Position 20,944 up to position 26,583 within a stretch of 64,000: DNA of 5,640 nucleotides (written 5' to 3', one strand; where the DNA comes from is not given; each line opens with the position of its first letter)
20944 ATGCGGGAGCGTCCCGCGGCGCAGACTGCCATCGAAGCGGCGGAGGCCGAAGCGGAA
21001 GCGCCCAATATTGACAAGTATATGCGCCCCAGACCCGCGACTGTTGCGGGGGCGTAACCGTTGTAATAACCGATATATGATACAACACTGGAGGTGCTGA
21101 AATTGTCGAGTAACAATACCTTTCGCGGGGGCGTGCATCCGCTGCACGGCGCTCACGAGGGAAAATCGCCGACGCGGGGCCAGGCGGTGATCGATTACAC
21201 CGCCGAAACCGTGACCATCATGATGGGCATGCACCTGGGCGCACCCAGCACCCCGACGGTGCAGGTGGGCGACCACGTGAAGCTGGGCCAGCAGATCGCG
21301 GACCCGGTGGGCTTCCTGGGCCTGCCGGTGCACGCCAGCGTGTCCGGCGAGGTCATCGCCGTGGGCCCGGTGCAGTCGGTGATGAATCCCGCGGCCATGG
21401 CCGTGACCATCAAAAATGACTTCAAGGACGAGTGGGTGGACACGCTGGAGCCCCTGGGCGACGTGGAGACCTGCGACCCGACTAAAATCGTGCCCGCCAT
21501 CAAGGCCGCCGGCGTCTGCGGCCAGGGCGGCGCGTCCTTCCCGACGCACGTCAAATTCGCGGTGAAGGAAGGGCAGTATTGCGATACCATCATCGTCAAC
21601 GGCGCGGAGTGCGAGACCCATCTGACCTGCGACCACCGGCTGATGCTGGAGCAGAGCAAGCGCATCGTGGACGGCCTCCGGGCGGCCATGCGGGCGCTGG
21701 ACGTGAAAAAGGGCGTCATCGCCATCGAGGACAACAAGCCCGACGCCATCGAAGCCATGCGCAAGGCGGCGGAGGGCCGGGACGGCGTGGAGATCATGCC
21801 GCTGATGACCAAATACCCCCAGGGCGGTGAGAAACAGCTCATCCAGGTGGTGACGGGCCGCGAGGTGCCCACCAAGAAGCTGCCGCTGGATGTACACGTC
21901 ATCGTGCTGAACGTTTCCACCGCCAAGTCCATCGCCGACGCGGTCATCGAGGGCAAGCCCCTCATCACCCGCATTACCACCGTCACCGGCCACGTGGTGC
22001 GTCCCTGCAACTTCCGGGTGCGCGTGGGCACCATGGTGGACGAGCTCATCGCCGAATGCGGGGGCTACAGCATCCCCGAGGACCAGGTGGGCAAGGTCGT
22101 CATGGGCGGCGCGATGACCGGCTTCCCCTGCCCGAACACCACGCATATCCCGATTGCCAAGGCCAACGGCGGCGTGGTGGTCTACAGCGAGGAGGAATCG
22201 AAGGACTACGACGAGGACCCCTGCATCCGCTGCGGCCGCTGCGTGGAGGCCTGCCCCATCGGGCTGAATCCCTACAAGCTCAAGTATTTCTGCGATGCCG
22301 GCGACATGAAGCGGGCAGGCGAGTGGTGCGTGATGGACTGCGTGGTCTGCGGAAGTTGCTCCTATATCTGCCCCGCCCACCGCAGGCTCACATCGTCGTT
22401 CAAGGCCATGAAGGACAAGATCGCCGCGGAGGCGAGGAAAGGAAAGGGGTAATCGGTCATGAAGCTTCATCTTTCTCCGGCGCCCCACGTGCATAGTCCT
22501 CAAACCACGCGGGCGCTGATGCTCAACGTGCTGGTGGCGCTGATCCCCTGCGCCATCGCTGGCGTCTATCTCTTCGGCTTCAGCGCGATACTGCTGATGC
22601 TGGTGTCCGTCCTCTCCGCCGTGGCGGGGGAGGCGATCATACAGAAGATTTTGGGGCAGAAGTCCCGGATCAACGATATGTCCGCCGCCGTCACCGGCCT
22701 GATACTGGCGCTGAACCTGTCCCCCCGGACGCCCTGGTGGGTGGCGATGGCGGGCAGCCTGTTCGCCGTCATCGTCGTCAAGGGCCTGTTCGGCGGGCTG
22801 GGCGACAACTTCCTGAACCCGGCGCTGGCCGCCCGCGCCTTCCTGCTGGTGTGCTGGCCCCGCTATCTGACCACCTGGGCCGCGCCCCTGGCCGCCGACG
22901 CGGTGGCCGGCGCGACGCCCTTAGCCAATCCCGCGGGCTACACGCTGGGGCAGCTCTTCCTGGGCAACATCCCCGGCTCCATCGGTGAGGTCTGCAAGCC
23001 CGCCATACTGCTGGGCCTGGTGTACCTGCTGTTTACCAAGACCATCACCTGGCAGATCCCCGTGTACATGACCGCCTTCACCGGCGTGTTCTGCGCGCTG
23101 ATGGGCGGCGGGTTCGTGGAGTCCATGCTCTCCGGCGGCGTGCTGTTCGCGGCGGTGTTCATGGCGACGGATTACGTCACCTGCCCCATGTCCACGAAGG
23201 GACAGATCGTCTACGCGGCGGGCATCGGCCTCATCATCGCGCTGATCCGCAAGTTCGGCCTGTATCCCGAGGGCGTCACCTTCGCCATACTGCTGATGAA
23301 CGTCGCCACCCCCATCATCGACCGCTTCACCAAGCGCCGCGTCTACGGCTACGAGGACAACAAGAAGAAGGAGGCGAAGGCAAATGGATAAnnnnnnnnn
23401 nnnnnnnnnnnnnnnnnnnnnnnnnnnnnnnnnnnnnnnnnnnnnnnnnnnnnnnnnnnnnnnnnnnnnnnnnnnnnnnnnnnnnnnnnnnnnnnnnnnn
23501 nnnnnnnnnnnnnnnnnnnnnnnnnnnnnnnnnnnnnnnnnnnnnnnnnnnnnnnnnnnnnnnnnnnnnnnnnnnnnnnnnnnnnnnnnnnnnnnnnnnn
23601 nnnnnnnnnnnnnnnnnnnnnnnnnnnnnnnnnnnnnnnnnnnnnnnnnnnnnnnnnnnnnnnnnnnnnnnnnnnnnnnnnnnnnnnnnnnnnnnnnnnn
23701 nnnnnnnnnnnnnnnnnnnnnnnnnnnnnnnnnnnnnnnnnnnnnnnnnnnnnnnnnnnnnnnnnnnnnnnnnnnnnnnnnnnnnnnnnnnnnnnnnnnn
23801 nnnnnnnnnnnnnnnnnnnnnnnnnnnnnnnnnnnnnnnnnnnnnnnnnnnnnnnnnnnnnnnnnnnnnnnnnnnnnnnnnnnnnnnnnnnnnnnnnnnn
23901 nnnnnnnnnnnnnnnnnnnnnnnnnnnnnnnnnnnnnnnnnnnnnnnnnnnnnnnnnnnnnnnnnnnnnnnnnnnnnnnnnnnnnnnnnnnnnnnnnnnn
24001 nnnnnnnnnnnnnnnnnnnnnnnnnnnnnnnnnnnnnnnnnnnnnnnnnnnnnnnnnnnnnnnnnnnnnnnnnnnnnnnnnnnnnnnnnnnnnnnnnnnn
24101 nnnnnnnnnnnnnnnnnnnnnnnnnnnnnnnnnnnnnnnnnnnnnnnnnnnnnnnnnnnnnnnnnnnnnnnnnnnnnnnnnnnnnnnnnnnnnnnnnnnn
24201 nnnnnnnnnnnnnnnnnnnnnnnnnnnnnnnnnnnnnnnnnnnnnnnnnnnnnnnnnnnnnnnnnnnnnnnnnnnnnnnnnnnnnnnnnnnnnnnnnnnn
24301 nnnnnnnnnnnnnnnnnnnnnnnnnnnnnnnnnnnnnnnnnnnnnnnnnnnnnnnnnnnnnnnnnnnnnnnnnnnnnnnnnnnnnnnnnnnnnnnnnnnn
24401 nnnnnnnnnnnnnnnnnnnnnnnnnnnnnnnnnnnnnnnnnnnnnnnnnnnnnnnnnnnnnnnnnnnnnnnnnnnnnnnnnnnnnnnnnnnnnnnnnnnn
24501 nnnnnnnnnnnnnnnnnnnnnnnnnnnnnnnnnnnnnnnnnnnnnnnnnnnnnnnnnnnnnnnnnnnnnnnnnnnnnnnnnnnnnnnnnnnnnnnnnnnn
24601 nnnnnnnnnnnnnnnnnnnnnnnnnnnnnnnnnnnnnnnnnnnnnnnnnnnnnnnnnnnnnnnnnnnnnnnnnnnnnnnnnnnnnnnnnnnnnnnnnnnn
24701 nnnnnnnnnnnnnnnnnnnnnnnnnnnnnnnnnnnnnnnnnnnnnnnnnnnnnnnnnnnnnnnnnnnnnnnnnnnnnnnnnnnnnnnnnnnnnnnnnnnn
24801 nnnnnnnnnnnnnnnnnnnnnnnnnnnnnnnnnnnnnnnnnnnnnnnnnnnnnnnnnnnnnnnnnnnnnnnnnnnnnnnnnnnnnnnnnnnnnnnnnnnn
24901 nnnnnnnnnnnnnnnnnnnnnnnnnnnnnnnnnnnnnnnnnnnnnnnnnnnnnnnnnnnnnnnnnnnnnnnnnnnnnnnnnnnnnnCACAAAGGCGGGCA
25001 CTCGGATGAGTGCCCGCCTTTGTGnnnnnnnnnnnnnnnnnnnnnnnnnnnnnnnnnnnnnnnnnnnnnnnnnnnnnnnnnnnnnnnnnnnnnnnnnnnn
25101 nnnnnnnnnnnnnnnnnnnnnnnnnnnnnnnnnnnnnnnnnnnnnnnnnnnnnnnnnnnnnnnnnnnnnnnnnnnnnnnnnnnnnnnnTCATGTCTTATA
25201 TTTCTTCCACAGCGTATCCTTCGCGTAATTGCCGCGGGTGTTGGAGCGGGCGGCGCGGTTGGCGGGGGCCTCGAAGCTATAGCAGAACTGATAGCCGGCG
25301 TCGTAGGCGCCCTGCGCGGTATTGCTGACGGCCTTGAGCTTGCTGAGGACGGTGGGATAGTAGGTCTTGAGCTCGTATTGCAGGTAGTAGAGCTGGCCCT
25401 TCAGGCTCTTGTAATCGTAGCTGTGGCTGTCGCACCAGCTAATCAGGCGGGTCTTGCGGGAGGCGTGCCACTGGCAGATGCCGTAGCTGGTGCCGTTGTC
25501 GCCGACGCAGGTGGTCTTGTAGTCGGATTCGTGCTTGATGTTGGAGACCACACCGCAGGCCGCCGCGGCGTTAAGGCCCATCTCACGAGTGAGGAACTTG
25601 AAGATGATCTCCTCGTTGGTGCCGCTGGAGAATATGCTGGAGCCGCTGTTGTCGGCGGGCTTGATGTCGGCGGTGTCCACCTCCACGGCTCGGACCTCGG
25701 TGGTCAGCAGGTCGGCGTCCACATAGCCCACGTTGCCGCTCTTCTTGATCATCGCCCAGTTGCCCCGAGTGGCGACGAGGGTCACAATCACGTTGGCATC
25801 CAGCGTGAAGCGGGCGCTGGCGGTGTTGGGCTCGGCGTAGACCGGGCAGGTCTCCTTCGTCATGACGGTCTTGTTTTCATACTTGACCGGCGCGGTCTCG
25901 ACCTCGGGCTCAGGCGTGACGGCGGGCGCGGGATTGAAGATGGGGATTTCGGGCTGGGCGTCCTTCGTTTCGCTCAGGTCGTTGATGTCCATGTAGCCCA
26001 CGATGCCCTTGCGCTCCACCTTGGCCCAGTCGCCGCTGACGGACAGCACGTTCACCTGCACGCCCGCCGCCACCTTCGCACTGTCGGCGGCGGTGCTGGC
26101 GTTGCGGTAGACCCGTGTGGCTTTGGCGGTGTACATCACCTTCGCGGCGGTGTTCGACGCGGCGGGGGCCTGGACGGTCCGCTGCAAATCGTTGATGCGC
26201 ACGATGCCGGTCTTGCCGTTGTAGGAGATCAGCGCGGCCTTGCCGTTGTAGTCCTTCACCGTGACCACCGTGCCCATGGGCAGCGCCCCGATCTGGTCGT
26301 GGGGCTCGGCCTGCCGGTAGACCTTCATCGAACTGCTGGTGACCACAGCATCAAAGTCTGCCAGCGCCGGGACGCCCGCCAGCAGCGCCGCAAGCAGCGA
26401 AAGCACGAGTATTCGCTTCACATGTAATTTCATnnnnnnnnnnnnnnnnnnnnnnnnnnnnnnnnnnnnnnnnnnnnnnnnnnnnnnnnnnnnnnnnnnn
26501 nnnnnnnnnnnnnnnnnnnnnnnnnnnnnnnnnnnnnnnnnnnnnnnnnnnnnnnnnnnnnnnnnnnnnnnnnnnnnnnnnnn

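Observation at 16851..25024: Nine-gene operon: an RnfB-less, RnfG-less Rnf core coupled to ApbE, a triple-FMN_bind protein, a Gx-type membrane protein and two NusG-II-like exported proteins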

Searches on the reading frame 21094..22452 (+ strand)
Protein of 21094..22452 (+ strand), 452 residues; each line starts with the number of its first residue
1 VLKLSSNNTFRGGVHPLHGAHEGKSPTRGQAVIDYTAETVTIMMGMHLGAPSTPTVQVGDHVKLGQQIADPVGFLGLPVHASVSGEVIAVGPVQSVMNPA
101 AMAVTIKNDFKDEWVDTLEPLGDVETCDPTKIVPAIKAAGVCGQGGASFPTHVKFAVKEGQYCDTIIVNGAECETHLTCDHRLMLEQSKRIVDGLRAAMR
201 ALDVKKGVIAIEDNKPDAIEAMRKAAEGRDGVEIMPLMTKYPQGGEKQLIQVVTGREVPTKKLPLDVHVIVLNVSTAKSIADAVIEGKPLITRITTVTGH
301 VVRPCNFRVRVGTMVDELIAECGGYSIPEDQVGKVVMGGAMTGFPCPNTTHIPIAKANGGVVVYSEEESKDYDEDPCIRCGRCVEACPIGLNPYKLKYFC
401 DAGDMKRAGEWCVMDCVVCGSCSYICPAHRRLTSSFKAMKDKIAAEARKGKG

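Call 3: search_protein_families(library=pfam, proteins=[window:21094-22452:+], max_evalue=0.01)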
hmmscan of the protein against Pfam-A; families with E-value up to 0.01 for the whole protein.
window:21094-22452:+ (452 aa): 16 families
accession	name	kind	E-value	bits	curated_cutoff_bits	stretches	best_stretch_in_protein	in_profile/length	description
PF01512.22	Complex1_51K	-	2.4e-51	174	31.2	1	136-281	1-149/150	Nuo51 FMN-binding domain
PF13375.12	RnfC_N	-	2e-22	79.5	25.6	1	9-110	2-100/101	RnfC Barrel sandwich hybrid domain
PF10531.15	SLBB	-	3.6e-12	46.4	27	1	295-344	2-54/55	SLBB domain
PF00037.32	Fer4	-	1.3e-06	28.4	21.1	1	372-390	3-21/24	4Fe-4S binding domain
PF12797.12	Fer4_2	-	3.4e-06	27.1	24.5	1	372-388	5-21/22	4Fe-4S binding domain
PF12837.12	Fer4_6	-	5e-06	26.6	25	1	372-390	4-22/24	4Fe-4S binding domain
PF13187.11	Fer4_9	-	5.2e-05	23.6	27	1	377-429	2-50/52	4Fe-4S dicluster domain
PF12838.12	Fer4_7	-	7.2e-05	23.6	27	2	366-390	27-51/52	4Fe-4S dicluster domain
PF13237.11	Fer4_10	-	0.00012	22.4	25.5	1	372-427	4-53/53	4Fe-4S dicluster domain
PF13183.11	Fer4_8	-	0.0002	22.3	27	1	375-428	3-66/68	4Fe-4S dicluster domain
PF12800.12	Fer4_4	-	0.00034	21.1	24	1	375-388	2-15/17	4Fe-4S binding domain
PF22461.2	SLBB_2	-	0.0004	20.9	27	1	296-355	4-58/79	SLBB domain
PF17179.9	Fer4_22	-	0.00042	21.6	27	0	369-390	73-94/95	4Fe-4S dicluster domain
PF01551.29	Peptidase_M23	-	0.002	18.7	28.7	0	46-69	50-70/96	Peptidase family M23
PF13534.11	Fer4_17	-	0.0046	17.9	22.2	0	377-428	2-58/61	4Fe-4S dicluster domain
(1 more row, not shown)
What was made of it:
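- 21094..22452 (+): g5: RnfC, the NAD(H)/FMN and 2x[4Fe-4S] cytoplasmic subunit. Pfam domains (call 3).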

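Call 62: search_protein_families(library=ncbifam, proteins=[window:21094-22452:+], max_evalue=0.001)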
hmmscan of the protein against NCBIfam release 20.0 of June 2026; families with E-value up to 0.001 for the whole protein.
window:21094-22452:+ (452 aa): 17 families
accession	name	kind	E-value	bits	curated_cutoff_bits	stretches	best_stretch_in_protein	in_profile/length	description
TIGR01945.1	rnfC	subfamily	9.9e-139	462.6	245.95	1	9-445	3-433/435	RnfABCDGE type electron transport complex subunit C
NF003454.1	PRK05035.1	equivalog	5.2e-125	418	345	1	9-449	5-441/556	electron transport complex subunit RsxC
NF041837.1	rnfC_Methano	equivalog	9.1e-61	206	650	2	251-445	238-428/438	Rnf electron transport complex subunit RnfC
TIGR04481.1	PR_assoc_PrdC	equivalog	1.3e-58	198.8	490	1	41-366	2-307/425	proline reductase-associated electron transfer protein PrdC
TIGR01959.1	nuoF_fam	equivalog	1.2e-16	60.2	558.65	2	125-226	31-134/410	NADH-quinone oxidoreductase subunit NuoF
NF010120.0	PRK13596.1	equivalog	7.8e-11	41.1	389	1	128-224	39-138/433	NADH-quinone oxidoreductase subunit NuoF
NF008436.0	PRK11278.1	equivalog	7.5e-08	31.7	749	1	127-227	46-149/448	NADH-quinone oxidoreductase subunit NuoF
NF003761.0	PRK05352.1-4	equivalog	1.5e-07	30.5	450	1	55-348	47-314/449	Na(+)-translocating NADH-quinone reductase subunit A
NF006076.0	PRK08222.1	equivalog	3.8e-05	23.6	270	1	370-436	33-96/181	hydrogenase 4 subunit H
NF009053.0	PRK12387.1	subfamily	4.7e-05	23.2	204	1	371-436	34-96/180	formate hydrogenlyase complex iron-sulfur subunit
NF006221.0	PRK08348.1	subfamily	5e-05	23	124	1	371-429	40-90/136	NADH-plastoquinone oxidoreductase subunit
NF005503.0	PRK07118.1-2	equivalog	8.6e-05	21.9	252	1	368-430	160-228/292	RnfABCDGE type electron transport complex subunit B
NF058577.1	FdxA_fam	equivalog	9.6e-05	22.5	65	0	368-390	29-51/52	4Fe-4S ferredoxin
NF040762.1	Hydr_FeFe_Clost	exception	0.00027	19.7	900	1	348-390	161-202/572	ferredoxin hydrogenase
TIGR01936.1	nqrA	equivalog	0.00053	19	321.05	0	36-344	25-306/446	NADH:ubiquinone reductase (Na(+)-transporting) subunit A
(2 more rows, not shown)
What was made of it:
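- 21094..22452 (+): TIGR01945 462.6 bits, above the cut-off of 246 (call 62).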

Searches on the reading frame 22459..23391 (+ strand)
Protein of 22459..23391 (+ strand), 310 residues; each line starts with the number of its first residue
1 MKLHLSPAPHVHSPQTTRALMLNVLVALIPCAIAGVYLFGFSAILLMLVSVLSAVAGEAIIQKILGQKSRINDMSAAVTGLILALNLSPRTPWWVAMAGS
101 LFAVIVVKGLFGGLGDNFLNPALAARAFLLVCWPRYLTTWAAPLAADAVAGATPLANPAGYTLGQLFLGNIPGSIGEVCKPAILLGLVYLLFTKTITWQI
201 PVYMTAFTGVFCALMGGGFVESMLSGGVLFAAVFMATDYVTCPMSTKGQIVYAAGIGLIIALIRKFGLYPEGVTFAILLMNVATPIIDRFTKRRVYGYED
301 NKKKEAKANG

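Call 3: search_protein_families(library=pfam, proteins=[window:22459-23391:+], max_evalue=0.01)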
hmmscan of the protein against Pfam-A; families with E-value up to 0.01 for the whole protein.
window:22459-23391:+ (310 aa): 1 family
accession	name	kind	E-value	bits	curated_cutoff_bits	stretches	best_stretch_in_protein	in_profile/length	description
PF03116.20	NQR2_RnfD_RnfE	-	1.4e-105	353.4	27.7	1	5-297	2-296/296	NQR2, RnfD, RnfE family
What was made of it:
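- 22459..23391 (+): g6: RnfD, with the covalent-FMN threonine kept (AGAT, T153, nt 22915-22917). PF03116 1.4e-105 (call 3).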

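Call 62: search_protein_families(library=ncbifam, proteins=[window:22459-23391:+], max_evalue=0.001)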
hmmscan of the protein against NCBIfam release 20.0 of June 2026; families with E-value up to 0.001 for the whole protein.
window:22459-23391:+ (310 aa): 6 families
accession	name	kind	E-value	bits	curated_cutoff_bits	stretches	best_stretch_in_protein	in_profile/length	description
TIGR01946.1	rnfD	subfamily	8.8e-87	291.5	207.05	1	8-297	1-326/327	RnfABCDGE type electron transport complex subunit D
NF002011.0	PRK00816.1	equivalog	5.8e-65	219.7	415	2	2-146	2-148/352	electron transport complex subunit RsxD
NF041838.1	rnfD_Methano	equivalog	1.2e-51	175.7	400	1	1-292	1-281/285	Rnf electron transport complex subunit RnfD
NF003756.0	PRK05349.1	equivalog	1.7e-45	155.6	414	1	70-292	146-393/406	NADH:ubiquinone reductase (Na(+)-transporting) subunit B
TIGR01937.1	nqrB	equivalog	3.4e-40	138.2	349.9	1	67-291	143-405/413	NADH:ubiquinone reductase (Na(+)-transporting) subunit B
NF002181.0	PRK01024.1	equivalog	7.8e-33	113.9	792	2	162-294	345-497/503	Na(+)-transporting NADH-quinone reductase subunit B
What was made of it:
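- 22459..23391 (+): TIGR01946 291.5 bits, above the cut-off of 207 (call 62).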

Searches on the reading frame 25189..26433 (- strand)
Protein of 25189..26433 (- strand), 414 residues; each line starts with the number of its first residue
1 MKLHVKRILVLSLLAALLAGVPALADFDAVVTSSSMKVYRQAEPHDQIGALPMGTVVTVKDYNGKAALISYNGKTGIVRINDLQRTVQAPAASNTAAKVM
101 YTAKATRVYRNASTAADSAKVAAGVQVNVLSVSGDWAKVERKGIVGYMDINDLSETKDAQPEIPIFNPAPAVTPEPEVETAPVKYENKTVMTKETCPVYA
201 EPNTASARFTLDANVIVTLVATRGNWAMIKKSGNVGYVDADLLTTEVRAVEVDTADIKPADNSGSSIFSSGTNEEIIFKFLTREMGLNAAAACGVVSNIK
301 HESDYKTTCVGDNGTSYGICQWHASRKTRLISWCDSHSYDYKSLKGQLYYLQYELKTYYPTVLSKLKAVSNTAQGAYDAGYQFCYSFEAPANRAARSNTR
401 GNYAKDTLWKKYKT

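Call 4: search_protein_families(library=pfam, proteins=[window:25189-26433:-], max_evalue=0.01)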
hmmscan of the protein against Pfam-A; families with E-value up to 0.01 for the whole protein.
window:25189-26433:- (414 aa): 4 families
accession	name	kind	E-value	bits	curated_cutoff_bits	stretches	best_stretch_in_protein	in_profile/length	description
PF18013.6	Phage_lysozyme2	-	9.9e-30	104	28.2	1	273-406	2-135/140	Phage tail lysozyme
PF08239.17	SH3_3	-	4.7e-13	49.5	27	1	117-148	15-48/54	Bacterial SH3 domain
PF06347.19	SH3_4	-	2.8e-09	37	24.1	1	193-243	2-54/56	Bacterial SH3 domain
PF18348.7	SH3_16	-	0.0096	16.1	25.8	0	121-153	15-49/49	Bacterial dipeptidyl-peptidase Sh3 domain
